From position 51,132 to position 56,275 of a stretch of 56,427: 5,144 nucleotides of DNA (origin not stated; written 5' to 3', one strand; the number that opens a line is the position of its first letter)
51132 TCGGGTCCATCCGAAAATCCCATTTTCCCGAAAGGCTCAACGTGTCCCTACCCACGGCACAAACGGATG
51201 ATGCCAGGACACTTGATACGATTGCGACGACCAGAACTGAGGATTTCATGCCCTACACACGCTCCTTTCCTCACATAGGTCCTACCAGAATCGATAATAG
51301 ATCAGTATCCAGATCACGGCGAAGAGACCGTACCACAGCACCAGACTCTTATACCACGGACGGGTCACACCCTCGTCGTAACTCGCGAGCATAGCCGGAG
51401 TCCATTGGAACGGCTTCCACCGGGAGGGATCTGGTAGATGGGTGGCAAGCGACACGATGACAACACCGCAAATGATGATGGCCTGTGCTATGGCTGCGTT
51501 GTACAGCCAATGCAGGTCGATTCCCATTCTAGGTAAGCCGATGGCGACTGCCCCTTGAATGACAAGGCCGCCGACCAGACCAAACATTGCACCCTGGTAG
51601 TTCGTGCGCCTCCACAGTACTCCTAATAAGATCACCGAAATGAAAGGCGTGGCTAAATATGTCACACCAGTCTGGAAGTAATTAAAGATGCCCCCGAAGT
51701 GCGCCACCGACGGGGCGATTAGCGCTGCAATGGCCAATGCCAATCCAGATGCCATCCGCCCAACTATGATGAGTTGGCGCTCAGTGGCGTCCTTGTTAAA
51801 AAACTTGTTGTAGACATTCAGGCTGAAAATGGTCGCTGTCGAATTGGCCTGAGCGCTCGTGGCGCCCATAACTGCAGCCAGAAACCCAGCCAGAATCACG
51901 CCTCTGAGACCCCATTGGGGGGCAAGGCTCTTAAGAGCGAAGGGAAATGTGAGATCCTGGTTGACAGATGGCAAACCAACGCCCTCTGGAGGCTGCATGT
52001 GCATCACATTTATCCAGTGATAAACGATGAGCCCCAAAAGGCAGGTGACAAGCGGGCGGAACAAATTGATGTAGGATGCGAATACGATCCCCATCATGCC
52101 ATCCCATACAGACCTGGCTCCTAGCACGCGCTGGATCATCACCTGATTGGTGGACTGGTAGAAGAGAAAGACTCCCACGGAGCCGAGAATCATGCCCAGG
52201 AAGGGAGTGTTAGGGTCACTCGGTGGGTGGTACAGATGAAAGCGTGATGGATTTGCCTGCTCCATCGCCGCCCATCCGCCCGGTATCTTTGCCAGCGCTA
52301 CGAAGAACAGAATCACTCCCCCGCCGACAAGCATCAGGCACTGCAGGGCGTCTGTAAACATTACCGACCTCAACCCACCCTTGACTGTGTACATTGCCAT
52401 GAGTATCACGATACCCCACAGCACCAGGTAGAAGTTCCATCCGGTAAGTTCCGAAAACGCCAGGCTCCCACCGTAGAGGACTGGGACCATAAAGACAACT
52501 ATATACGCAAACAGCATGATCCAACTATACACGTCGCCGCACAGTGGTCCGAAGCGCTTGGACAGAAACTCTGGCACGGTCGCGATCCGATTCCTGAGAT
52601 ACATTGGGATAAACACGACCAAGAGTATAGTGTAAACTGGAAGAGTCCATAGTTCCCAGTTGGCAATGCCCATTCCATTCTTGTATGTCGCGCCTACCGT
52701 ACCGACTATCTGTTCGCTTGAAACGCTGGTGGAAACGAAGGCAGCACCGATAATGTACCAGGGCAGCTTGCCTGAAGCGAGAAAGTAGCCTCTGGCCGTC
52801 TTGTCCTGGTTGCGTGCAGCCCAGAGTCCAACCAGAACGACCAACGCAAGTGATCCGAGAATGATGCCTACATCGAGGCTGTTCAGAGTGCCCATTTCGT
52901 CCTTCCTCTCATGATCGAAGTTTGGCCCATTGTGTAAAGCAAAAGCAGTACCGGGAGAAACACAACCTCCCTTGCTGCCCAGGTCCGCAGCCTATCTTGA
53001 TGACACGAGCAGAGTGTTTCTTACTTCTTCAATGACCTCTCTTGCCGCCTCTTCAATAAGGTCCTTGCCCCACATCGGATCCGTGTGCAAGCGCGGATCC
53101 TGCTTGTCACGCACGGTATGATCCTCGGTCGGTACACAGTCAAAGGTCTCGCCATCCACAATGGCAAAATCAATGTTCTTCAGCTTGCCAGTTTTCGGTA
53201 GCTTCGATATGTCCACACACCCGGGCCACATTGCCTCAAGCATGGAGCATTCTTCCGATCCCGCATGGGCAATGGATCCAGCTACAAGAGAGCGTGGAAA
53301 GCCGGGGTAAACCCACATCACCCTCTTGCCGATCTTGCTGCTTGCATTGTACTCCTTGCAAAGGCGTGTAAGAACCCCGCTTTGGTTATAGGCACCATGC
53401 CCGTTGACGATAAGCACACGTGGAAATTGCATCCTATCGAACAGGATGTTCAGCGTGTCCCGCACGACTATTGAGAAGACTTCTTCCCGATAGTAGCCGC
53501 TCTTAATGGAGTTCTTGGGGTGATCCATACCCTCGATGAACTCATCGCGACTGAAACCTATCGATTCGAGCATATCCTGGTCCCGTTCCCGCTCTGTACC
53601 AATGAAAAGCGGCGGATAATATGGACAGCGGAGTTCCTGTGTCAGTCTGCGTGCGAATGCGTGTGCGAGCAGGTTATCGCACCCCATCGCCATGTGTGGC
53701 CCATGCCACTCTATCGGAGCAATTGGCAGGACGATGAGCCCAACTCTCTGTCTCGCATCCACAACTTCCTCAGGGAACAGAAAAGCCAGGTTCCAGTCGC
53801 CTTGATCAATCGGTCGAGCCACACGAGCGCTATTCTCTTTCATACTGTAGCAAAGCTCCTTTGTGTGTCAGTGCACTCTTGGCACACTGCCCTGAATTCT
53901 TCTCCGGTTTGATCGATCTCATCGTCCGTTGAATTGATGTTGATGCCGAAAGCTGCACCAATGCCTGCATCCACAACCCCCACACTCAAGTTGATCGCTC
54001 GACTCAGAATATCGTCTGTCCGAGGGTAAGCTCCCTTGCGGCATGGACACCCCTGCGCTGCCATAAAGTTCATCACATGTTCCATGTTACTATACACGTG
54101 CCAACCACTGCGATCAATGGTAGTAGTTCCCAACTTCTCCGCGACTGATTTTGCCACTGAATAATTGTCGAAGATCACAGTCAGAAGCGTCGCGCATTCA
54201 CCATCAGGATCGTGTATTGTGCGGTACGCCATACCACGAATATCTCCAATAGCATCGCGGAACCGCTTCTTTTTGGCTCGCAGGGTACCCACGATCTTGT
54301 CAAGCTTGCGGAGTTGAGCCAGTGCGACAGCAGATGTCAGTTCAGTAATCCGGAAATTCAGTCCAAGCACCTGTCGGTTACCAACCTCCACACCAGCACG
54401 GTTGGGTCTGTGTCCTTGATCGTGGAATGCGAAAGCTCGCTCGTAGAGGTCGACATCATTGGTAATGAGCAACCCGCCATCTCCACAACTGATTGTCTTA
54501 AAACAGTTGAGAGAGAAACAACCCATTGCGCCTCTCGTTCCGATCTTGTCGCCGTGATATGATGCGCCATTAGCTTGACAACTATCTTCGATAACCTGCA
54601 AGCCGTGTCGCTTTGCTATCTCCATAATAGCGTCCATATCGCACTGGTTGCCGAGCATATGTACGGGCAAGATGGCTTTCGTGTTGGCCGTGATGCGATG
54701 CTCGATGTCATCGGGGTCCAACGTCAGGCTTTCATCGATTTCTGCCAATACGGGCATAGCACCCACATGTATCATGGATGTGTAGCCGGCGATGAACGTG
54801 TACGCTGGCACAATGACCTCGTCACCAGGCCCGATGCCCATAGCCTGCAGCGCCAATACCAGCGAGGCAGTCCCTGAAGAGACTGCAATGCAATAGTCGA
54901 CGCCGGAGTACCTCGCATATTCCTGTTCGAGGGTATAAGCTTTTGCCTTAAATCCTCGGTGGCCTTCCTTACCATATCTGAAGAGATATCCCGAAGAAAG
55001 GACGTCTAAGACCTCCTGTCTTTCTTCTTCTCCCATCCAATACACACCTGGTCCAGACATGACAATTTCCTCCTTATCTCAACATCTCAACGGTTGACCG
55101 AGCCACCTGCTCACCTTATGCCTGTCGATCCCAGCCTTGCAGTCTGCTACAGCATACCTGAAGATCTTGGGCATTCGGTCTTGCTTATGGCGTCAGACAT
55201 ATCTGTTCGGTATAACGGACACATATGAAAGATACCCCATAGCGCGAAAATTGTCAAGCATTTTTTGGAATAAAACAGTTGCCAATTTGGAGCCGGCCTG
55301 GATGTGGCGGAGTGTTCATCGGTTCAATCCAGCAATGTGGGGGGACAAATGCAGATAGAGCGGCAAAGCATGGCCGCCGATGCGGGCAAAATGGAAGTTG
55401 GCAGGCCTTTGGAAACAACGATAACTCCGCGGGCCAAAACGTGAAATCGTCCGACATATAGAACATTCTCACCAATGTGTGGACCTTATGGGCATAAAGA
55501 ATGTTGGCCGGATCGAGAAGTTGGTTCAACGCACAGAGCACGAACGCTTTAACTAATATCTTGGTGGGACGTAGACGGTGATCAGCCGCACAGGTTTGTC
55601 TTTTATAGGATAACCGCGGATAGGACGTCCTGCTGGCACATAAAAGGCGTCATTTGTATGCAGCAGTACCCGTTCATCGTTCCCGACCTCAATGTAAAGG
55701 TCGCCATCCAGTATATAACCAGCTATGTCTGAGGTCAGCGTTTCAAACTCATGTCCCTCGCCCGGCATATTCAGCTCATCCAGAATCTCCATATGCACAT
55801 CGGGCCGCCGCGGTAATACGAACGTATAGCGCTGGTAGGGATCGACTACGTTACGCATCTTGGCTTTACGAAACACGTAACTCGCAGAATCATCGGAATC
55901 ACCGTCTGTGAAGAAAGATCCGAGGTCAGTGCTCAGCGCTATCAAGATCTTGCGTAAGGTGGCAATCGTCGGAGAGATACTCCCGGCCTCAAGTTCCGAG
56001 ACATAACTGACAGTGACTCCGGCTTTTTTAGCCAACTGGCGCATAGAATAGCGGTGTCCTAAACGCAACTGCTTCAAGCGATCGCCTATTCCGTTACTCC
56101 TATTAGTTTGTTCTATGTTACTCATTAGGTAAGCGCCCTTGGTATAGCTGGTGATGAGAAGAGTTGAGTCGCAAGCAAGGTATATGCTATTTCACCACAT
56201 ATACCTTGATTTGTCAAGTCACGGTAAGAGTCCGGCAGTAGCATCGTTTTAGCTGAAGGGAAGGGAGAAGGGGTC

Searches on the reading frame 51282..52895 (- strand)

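Call 30: search_protein_families(library=pfam, proteins=[window:51282-52895:-], max_evalue=0.001)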
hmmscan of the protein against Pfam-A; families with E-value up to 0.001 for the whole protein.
window:51282-52895:- (537 aa): 1 family
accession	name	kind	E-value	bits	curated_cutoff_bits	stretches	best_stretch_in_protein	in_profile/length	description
PF00474.23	SSF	-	6e-60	203.7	22.8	1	37-443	1-406/406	Sodium:solute symporter family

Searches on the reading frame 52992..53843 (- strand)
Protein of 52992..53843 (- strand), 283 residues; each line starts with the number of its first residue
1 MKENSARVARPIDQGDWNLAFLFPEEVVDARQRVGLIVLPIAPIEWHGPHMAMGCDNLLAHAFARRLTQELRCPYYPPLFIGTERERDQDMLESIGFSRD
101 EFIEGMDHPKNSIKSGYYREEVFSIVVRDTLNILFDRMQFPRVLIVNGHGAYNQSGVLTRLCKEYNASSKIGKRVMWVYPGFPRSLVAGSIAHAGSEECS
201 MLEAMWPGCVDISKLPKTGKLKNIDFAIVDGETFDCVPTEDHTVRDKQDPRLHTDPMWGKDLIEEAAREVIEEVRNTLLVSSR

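Call 30: search_protein_families(library=pfam, proteins=[window:52992-53843:-], max_evalue=0.001)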
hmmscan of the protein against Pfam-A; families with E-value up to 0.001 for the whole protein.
window:52992-53843:- (283 aa): 1 family
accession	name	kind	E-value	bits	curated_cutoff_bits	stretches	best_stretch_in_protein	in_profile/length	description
PF02633.19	Creatininase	-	1.1e-21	77.8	31.3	1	25-272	6-236/238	Creatinine amidohydrolase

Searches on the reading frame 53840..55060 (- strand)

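Call 30: search_protein_families(library=pfam, proteins=[window:53840-55060:-], max_evalue=0.001)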
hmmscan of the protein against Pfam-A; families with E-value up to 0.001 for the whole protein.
window:53840-55060:- (406 aa): 5 families
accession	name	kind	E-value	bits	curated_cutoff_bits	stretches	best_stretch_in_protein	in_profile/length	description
PF01041.23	DegT_DnrJ_EryC1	-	8.9e-83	278.9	19.8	1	10-360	4-343/360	DegT/DnrJ/EryC1/StrS aminotransferase family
PF01053.26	Cys_Met_Meta_PP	-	1.9e-08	33.7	27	1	42-165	55-179/381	Cys/Met metabolism PLP-dependent enzyme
PF01212.27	Beta_elim_lyase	-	2.2e-06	27.7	27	1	40-167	33-176/288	Beta-eliminating lyase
PF00155.27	Aminotran_1_2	-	1e-05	25.4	19.7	1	42-160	45-186/361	Aminotransferase class I and II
PF00266.25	Aminotran_5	-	4e-05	23.2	21.5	1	58-164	65-180/371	Aminotransferase class-V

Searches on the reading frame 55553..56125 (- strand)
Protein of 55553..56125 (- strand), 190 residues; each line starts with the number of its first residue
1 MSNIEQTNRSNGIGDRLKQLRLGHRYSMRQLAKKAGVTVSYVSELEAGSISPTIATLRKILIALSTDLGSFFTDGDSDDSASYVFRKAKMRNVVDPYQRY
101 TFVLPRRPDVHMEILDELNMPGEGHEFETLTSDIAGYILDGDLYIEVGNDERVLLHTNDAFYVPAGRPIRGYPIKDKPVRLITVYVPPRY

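Call 30: search_protein_families(library=pfam, proteins=[window:55553-56125:-], max_evalue=0.001)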
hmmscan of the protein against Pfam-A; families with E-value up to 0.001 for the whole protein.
window:55553-56125:- (190 aa): 6 families
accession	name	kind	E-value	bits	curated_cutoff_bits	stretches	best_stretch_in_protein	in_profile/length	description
PF01381.28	HTH_3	-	1.2e-12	48.1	23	1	17-68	1-52/55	Helix-turn-helix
PF13560.12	HTH_31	-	3.1e-09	37.4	27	1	14-66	3-56/64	Helix-turn-helix domain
PF07883.17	Cupin_2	-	4.8e-07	29.8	27.2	1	132-185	18-70/70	Cupin domain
PF12844.13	HTH_19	-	0.00024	21.4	30.2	1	14-61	1-48/64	Helix-turn-helix domain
PF13443.12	HTH_26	-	0.00052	20.7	22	1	16-69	1-55/63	Cro/C1-type HTH DNA-binding domain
PF02311.25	AraC_binding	-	0.00058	20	21.1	1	136-189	27-79/135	AraC-like ligand binding domain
